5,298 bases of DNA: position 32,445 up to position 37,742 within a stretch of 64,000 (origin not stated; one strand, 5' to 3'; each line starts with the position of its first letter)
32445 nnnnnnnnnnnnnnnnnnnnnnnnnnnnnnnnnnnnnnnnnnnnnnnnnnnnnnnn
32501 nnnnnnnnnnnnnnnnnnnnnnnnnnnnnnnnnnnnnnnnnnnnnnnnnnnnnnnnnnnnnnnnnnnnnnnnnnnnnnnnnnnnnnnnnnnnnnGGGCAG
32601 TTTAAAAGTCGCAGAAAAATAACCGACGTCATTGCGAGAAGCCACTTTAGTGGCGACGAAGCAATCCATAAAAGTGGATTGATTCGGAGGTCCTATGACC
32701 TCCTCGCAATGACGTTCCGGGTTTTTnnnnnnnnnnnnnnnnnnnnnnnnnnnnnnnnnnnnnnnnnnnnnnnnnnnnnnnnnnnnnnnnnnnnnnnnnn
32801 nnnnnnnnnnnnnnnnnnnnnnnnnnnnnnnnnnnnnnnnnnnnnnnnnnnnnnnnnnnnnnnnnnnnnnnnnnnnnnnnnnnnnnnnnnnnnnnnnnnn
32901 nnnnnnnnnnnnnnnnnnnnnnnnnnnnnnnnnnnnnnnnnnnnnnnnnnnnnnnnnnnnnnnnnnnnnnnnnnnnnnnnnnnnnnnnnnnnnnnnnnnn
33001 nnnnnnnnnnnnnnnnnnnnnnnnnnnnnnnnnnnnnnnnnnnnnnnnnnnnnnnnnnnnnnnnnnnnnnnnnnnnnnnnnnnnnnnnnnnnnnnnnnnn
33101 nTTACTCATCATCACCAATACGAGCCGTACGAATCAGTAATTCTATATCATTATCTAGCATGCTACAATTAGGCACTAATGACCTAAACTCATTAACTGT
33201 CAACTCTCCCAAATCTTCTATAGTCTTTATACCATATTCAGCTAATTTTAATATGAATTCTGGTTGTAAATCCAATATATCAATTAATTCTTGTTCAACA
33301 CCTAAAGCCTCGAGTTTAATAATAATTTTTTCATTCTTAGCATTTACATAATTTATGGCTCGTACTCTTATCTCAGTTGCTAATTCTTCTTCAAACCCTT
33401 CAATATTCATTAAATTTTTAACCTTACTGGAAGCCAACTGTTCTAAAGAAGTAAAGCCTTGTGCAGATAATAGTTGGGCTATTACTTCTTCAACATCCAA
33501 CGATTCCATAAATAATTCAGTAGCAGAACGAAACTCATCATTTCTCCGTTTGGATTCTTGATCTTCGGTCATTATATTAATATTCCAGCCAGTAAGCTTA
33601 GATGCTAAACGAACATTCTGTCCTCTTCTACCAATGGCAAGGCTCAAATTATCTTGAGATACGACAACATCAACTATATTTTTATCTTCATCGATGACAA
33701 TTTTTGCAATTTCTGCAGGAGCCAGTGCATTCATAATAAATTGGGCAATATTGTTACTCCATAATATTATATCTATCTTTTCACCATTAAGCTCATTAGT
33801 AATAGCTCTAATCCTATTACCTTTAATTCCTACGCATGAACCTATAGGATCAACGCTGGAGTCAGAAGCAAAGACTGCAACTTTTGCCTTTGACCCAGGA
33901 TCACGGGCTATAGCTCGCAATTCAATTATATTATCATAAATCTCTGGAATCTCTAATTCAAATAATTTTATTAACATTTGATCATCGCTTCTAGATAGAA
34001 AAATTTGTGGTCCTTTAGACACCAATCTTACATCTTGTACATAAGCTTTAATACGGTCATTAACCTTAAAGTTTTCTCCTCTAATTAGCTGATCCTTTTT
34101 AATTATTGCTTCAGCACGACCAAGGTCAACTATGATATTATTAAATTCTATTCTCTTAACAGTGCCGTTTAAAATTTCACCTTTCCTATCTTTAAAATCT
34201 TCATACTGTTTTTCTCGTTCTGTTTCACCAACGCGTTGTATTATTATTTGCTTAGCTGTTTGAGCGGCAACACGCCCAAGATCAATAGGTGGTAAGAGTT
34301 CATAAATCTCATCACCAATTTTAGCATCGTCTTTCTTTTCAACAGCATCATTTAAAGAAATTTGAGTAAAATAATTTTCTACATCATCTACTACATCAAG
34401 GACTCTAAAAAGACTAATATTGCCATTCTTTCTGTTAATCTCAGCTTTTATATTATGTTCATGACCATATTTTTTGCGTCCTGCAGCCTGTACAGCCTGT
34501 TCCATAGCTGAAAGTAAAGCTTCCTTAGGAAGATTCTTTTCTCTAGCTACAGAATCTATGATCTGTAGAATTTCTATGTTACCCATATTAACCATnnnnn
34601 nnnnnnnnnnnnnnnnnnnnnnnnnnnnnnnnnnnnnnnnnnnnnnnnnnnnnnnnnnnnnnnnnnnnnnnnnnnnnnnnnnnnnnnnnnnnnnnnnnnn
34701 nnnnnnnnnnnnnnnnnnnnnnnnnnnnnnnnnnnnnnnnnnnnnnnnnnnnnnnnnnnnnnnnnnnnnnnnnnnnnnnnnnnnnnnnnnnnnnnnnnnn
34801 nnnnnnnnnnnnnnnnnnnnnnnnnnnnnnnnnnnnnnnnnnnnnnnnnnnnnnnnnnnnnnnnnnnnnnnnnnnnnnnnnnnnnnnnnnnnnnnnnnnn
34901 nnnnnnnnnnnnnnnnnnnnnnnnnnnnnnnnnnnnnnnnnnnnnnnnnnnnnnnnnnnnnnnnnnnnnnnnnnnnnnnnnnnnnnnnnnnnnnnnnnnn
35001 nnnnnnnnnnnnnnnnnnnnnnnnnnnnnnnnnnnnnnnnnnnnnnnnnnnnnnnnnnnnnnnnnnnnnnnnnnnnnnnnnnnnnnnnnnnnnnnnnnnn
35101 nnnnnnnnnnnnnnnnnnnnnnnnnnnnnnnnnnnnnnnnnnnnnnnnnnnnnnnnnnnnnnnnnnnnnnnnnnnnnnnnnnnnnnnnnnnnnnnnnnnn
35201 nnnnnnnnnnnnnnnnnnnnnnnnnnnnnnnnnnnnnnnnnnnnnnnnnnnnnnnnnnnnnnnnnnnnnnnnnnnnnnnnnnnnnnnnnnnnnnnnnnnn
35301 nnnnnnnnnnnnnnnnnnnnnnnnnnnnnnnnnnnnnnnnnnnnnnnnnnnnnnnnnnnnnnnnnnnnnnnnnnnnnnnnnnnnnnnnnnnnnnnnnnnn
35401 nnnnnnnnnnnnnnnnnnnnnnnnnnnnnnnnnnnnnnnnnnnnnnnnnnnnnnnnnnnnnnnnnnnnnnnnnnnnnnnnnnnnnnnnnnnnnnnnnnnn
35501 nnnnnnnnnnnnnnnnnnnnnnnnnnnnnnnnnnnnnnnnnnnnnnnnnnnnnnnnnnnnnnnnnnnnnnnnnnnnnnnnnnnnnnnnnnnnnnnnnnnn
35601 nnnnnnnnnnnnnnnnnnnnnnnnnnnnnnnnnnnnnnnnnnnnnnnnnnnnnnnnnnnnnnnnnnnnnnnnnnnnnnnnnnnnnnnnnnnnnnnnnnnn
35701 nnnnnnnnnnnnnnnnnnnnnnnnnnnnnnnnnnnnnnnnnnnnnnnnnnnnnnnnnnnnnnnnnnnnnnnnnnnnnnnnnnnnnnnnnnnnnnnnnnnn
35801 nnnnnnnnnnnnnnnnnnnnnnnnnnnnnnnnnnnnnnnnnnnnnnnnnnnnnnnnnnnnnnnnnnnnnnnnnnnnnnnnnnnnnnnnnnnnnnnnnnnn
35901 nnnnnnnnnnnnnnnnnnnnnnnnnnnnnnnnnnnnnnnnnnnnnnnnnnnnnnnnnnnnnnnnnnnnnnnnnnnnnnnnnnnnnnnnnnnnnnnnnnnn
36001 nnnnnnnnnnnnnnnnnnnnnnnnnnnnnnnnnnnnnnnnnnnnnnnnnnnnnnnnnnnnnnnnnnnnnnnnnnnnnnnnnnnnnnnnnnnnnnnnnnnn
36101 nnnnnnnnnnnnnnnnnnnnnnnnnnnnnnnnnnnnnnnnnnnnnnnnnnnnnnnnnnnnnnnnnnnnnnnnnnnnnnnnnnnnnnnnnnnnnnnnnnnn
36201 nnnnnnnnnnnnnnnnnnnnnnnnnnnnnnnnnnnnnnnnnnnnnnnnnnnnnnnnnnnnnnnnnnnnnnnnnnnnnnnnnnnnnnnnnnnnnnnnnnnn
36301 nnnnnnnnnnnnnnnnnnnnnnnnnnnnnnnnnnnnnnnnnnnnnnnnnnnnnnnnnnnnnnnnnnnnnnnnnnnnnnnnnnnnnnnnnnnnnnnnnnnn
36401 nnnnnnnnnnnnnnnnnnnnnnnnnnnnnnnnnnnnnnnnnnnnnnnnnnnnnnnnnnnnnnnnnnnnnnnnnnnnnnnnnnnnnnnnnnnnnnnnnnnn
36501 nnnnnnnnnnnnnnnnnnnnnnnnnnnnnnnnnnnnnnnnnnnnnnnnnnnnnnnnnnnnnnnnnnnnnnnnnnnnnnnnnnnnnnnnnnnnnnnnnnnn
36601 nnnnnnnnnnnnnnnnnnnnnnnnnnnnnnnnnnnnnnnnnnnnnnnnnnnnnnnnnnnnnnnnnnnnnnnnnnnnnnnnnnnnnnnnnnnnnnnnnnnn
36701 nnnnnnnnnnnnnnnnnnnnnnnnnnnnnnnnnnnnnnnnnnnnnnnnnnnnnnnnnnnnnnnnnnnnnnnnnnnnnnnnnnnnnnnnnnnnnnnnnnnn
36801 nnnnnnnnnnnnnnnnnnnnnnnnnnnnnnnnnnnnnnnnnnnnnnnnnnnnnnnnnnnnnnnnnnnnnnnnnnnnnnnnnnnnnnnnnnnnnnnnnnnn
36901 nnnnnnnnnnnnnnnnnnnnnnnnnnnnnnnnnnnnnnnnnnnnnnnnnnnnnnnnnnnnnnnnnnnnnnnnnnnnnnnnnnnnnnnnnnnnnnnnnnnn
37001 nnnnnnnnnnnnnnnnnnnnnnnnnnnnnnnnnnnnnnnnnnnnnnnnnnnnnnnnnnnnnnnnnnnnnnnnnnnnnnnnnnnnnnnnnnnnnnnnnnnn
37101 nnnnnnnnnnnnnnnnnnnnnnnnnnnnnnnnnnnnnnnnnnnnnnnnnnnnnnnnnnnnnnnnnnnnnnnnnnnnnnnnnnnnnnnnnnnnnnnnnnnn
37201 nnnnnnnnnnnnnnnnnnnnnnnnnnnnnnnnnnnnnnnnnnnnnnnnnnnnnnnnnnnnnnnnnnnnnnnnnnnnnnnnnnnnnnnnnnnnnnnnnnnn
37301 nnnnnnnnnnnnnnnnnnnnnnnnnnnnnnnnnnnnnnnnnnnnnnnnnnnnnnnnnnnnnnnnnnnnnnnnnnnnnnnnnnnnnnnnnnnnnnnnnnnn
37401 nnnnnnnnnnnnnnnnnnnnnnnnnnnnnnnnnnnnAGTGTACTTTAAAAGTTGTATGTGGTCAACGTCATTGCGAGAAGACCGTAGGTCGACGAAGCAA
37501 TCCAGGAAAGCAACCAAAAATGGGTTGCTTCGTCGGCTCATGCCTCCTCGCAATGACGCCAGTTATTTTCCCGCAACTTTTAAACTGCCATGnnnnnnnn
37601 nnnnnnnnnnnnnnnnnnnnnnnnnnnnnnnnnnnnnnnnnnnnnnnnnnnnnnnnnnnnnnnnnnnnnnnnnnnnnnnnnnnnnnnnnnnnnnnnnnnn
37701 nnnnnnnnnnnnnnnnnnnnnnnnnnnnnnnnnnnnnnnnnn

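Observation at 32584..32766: Shell B looks like a non-autonomous ISAs1-family derivative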

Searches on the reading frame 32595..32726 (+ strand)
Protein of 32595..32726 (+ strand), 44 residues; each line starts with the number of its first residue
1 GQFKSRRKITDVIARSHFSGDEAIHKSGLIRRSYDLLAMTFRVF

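Call 81: search_protein_families(library=ncbifam, proteins=[window:32595-32726:+], max_evalue=1)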
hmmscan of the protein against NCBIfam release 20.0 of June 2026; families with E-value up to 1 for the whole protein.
seq(44 aa): 0 families

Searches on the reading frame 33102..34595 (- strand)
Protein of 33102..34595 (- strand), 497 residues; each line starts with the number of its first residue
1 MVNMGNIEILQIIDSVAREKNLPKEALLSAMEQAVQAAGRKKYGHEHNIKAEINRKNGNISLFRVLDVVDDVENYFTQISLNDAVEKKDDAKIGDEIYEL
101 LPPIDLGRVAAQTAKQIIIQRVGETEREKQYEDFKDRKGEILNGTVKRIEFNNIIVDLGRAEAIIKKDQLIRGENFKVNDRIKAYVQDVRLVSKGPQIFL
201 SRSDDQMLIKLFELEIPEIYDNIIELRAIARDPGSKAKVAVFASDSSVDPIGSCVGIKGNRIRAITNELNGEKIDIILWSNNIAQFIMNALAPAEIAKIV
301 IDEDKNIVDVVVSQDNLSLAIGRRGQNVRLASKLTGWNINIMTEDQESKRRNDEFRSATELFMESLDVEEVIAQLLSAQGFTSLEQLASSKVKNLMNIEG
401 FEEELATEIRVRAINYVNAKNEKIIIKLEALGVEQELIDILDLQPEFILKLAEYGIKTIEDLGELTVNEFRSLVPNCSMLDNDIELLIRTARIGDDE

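Call 63: find_related_loci(query=window:33102-34595:-, collection=metagenome_contigs, flank=2500)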
Query window:33102-34595:- (497 aa) in metagenome_contigs; peptide patterns used: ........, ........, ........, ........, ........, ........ (x = any residue, [..] = any of these).
600 stretches matched a pattern (row limit reached: there are more); 212 encode a relative of the query (tblastn E <= 1e-3); the best 80 are kept; 80 distinct loci.
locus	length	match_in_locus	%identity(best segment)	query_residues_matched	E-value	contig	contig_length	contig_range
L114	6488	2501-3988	74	1-497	0e+0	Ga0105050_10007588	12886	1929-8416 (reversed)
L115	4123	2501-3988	74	1-497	0e+0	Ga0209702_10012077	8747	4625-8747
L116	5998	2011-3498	74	1-497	0e+0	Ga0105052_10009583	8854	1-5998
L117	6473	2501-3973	75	1-492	0e+0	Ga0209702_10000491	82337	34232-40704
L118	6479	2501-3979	67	1-493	0e+0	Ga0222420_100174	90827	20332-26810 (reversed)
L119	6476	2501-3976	67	1-492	0e+0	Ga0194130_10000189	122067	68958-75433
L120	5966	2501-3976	67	1-492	0e+0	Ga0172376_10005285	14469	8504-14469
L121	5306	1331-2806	66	1-492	0e+0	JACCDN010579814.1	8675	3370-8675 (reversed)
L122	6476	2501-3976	65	1-492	0e+0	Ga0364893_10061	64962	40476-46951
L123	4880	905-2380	63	1-492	0e+0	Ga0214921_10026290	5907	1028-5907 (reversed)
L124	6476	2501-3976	64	1-492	0e+0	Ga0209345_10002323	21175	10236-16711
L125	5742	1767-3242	63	1-492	0e+0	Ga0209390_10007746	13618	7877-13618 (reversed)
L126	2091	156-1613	63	6-491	0e+0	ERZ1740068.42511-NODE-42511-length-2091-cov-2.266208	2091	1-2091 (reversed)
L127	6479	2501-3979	63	1-492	0e+0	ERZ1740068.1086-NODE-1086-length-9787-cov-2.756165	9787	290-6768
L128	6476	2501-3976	61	1-492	0e+0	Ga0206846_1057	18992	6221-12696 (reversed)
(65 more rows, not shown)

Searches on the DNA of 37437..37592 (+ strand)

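Call 71: search_dna_similar(query=window:37437-37592:+, collection=plasmids, mode=distant, max_evalue=1, max_rows=15)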
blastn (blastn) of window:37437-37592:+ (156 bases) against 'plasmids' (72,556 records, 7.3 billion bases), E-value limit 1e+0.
Records with a match: 6; places in all: 8; records where one place covers at least 80% of the query: 0.
Best place of each record, by identity: 80-90% 5; 60-80% 1.
By first word of the organism name: Novosphingobium 2; Methylocystis 2; Methylosinus 2.
By predicted mobility (MOB-suite, as given by PLSDB): non-mobilizable 3; mobilizable 2; conjugative 1.
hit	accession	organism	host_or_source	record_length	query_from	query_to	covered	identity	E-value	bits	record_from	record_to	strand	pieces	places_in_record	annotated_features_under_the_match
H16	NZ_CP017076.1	Novosphingobium resinovorum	single cell,soil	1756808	30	122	60%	71.6%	4e-2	45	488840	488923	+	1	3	none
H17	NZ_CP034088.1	Methylocystis rosea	cell culture,groundwater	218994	30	97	44%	81.2%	5e-6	57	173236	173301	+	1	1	none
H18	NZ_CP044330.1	Methylocystis rosea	-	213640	30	97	44%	81.2%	5e-6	57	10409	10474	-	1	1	none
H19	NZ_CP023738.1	Methylosinus trichosporium OB3b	isolate,soil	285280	30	70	26%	85.4%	1e-1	43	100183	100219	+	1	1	none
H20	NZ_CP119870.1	Methylosinus trichosporium OB3b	Whole Organism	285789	30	70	26%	85.4%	1e-1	43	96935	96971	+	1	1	none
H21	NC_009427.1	Novosphingobium aromaticivorans DSM 12444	-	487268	85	122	24%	86.8%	1e-1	44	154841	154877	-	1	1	none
